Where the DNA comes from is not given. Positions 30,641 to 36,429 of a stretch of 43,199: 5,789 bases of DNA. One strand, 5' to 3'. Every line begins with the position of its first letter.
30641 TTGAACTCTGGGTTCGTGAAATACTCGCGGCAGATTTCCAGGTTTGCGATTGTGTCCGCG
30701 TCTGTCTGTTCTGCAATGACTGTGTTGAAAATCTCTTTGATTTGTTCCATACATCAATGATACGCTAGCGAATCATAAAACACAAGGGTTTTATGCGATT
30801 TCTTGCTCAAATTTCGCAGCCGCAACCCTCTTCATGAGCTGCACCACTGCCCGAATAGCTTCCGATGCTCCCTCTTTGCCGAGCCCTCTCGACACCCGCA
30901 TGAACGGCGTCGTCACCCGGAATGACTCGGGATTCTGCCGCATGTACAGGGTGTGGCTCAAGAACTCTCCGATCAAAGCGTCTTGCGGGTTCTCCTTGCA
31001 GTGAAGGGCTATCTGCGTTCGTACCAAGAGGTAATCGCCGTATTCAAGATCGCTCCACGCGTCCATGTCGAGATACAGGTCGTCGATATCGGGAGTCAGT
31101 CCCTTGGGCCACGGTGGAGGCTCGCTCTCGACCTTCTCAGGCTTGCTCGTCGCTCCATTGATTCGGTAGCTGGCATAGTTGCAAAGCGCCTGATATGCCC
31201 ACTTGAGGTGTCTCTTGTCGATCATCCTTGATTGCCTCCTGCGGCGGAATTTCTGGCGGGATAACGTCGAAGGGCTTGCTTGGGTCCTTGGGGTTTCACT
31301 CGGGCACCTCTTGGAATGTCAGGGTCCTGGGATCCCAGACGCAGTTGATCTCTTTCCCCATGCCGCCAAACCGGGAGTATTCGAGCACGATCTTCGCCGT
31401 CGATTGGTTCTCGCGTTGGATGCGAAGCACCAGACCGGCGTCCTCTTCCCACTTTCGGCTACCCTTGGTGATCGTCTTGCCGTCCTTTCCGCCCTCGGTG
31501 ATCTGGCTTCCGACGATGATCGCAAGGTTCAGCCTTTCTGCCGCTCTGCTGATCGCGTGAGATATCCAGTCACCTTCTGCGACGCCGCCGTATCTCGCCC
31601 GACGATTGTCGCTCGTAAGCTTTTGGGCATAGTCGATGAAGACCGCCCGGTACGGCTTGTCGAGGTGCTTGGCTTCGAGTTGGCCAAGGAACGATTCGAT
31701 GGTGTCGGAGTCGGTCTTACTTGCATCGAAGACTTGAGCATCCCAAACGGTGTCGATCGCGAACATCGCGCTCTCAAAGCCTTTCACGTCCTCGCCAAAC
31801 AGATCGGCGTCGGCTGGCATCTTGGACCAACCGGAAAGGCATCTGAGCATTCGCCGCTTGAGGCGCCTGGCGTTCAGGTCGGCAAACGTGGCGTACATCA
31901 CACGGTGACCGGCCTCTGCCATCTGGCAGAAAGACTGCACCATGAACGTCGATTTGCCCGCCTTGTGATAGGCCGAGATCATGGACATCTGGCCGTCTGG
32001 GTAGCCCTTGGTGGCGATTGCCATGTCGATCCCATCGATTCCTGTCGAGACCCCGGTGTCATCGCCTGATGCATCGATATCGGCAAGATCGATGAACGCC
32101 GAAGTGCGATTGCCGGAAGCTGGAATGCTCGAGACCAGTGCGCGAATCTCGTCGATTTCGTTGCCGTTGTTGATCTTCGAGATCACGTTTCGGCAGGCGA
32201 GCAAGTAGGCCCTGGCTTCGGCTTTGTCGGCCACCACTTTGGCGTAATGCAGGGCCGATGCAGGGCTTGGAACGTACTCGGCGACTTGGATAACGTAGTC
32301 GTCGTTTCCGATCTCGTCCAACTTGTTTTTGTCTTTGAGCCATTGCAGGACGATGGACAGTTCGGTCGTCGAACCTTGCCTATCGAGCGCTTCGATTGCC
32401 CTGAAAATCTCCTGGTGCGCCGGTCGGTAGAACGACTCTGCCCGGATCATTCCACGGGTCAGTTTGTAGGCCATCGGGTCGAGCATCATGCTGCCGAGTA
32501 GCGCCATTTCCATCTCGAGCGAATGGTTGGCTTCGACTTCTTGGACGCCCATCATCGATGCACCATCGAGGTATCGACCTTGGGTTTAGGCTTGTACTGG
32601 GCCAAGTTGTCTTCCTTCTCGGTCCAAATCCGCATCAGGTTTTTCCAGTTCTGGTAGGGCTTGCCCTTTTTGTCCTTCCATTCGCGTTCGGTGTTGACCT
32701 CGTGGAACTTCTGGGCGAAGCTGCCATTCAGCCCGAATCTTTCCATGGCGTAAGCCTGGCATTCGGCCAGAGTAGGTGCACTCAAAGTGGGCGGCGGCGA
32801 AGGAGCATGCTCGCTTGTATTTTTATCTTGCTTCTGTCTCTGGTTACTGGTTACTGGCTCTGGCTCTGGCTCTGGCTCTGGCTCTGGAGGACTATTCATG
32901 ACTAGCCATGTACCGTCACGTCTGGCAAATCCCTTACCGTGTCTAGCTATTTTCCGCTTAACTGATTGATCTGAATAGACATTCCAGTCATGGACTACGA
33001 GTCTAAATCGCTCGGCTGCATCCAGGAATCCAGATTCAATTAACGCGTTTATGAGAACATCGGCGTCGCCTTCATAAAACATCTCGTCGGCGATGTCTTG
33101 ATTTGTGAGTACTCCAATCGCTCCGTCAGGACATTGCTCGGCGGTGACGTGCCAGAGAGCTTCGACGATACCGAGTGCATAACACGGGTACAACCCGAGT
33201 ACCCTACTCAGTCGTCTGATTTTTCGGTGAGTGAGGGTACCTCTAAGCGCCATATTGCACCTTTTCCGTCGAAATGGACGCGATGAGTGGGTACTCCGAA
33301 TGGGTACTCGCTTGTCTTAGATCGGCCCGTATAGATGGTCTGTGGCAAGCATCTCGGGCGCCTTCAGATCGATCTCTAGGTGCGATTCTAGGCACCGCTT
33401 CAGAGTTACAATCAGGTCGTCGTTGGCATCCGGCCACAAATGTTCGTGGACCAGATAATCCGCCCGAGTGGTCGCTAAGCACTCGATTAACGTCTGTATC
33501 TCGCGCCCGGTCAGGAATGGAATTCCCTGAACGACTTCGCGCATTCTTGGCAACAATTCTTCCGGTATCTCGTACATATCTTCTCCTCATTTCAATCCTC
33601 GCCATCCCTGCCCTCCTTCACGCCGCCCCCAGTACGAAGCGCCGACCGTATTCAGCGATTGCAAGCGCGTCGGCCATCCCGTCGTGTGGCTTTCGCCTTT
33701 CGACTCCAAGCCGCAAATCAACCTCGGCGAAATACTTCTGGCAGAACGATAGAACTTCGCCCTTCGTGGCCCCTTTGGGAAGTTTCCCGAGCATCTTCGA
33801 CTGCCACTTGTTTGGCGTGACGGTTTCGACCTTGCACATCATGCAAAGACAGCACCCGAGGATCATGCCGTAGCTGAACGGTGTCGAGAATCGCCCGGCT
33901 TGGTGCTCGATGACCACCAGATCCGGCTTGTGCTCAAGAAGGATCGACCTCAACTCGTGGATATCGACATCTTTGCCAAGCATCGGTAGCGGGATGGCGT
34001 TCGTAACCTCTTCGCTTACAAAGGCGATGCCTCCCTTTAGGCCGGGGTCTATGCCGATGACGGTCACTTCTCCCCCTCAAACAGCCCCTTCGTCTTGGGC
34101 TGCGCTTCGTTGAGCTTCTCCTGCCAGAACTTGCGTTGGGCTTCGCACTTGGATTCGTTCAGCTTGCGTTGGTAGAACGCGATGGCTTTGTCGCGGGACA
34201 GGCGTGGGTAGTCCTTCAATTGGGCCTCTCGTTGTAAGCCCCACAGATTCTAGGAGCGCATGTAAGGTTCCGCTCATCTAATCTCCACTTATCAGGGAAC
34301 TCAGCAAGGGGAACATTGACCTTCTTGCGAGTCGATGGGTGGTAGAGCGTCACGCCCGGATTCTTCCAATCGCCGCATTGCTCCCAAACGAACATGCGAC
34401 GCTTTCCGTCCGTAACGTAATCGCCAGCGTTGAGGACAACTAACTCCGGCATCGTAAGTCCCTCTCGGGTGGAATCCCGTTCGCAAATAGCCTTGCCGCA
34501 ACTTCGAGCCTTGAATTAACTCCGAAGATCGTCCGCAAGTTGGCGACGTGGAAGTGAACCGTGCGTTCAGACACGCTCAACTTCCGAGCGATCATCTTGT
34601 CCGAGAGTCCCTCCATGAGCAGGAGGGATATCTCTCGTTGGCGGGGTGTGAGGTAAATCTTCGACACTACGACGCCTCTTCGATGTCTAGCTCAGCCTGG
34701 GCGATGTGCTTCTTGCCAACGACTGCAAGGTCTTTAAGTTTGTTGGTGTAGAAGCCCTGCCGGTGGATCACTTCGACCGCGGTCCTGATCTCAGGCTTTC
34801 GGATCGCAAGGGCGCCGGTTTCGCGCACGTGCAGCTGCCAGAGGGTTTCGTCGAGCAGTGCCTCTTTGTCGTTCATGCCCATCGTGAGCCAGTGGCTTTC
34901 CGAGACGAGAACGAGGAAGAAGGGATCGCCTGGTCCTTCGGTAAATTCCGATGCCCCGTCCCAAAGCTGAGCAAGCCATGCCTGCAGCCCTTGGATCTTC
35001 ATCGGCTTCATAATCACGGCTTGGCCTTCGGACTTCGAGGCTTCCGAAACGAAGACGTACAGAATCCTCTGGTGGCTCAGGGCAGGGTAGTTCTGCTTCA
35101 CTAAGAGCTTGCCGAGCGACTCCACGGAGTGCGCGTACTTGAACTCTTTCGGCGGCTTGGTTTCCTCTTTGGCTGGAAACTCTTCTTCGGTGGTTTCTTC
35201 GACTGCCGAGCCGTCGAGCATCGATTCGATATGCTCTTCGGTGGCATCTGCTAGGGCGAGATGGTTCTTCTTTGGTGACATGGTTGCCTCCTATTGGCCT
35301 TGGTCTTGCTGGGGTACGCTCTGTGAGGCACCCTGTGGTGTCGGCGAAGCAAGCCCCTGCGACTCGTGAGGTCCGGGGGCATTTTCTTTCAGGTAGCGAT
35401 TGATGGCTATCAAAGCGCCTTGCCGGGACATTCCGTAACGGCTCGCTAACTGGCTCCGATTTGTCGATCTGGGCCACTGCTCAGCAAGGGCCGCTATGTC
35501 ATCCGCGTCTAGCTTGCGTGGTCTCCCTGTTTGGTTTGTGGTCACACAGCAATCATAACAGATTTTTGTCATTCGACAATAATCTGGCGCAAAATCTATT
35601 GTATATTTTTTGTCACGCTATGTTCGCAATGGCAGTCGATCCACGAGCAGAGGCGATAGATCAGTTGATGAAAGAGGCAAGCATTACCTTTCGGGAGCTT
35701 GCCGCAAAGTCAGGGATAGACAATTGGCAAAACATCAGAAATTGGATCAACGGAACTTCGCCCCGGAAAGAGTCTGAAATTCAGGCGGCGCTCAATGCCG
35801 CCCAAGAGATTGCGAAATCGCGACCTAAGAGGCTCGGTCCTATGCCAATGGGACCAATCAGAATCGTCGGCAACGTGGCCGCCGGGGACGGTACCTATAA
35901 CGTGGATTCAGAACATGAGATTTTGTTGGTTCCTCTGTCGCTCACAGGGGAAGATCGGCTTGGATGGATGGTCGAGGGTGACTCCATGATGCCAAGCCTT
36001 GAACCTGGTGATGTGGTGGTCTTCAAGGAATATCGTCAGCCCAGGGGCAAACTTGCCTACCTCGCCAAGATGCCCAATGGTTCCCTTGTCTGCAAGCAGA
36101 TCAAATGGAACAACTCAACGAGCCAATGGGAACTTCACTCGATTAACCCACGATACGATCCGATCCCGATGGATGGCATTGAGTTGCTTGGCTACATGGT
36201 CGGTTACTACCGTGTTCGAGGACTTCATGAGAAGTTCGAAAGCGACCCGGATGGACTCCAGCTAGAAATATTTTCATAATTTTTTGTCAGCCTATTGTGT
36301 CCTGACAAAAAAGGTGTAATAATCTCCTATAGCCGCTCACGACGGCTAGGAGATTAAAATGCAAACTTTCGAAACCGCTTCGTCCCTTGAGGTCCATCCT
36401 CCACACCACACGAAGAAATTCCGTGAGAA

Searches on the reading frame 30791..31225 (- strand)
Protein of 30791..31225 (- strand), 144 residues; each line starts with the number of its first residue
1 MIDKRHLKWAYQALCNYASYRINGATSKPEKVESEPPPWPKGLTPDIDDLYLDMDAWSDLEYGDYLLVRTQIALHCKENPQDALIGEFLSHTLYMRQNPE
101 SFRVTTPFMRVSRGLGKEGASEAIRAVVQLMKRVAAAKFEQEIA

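Call 10: search_protein_families(library=pfam, proteins=[window:30791-31225:-], max_evalue=0.01)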
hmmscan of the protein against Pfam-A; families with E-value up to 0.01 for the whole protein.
window:30791-31225:- (144 aa): 0 families

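Call 11: search_protein_families(library=phrogs, proteins=[window:30791-31225:-], max_evalue=0.01)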
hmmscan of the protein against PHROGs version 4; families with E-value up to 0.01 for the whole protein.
window:30791-31225:- (144 aa): 0 families

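Call 62: search_protein_families(library=ncbifam, proteins=[window:30791-31225:-], max_evalue=0.05)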
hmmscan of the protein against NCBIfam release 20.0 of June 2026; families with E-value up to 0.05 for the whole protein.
window:30791-31225:- (144 aa): 0 families

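Call 64: search_solved_structures(query=window:30791-31225:-, max_evalue=1)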
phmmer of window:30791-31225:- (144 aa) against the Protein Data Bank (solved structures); distinct sequences matched with E-value up to 1: 1.
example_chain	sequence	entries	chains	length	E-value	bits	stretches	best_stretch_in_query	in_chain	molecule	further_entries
5azf_A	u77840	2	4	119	0.39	13.9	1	6-85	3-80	Protein lgg-1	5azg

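Call 104: find_homologous_proteins(query=window:30791-31225:-)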
Query window:30791-31225:- (144 aa): 4 proteins with E <= 0.001 among 5 candidates.
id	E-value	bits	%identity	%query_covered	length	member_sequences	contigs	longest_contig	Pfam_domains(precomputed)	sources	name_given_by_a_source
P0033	1.4e-92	325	100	100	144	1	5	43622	-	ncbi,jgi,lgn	-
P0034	1.1e-75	270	81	99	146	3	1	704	-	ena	-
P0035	6.6e-73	261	80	99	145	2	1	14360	-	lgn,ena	-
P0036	2.8e-21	94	79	43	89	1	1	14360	-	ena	-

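Call 107: find_related_loci(query=window:30791-31225:-, collection=viral_contigs, flank=5000)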
Query window:30791-31225:- (144 aa) in viral_contigs; peptide patterns used: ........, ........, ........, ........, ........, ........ (x = any residue, [..] = any of these).
9 stretches matched a pattern, but none encodes a relative of the query by tblastn (E <= 1e-3).

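Call 109: predict_structure(alignment_id=A8)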
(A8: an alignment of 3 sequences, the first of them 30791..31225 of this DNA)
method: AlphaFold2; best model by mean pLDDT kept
length: 144 residues; sequences in the alignment: 3
mean_pLDDT: 45.4   pTM: 0.44
mean pLDDT of the five models: 45.4, 44.6, 43.4, 43.2, 39.0
residues with pLDDT >= 90: 0; 70-90: 0; 50-70: 52; < 50: 92
segments of 3 or more residues with pLDDT < 50: 1-63, 99-112, 114-117, 119-122, 142-144
pLDDT, mean of each block of 10 residues (from residue 1): 37 44 35 32 30 37 52 61 60 54 42 48 51 51 46
secondary structure, 60 per line:
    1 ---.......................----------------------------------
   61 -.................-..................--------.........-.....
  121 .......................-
elements in order: H4-26 H62-78 H80-97 H106-114 H116-143

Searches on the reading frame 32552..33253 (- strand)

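Call 50: search_protein_families(library=pfam, proteins=[window:32552-33253:-], max_evalue=0.01)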
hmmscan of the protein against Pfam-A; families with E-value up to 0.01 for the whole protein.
window:32552-33253:- (233 aa): 1 family
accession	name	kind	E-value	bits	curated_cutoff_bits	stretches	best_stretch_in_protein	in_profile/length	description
PF05887.16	Trypan_PARP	-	0.00078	19.9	100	1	120-155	60-95/134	Procyclic acidic repetitive protein (PARP)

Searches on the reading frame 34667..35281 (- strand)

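Call 50: search_protein_families(library=pfam, proteins=[window:34667-35281:-], max_evalue=0.01)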
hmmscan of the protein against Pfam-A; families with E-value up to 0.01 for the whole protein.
window:34667-35281:- (204 aa): 1 family
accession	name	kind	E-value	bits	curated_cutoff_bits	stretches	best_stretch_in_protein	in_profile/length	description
PF18894.6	PhageMetallopep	-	5.4e-09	36.7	23.7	1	46-185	2-129/134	Putative phage metallopeptidase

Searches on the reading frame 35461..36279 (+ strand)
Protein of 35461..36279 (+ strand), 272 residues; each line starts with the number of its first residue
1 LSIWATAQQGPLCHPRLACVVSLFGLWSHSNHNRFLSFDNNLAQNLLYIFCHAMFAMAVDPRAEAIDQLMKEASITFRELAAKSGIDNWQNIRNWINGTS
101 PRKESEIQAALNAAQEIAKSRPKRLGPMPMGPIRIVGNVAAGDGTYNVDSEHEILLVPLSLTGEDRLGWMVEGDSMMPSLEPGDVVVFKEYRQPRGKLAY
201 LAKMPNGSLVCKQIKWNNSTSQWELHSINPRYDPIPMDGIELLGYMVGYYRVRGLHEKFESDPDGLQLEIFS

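Call 114: search_protein_families(library=pfam, proteins=[window:35461-36279:+], max_evalue=0.01)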
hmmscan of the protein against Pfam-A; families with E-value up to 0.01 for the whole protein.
window:35461-36279:+ (272 aa): 1 family
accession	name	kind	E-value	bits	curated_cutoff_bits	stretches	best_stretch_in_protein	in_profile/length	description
PF00717.28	Peptidase_S24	-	1.1e-13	51.3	23.3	1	135-245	2-114/116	Peptidase S24-like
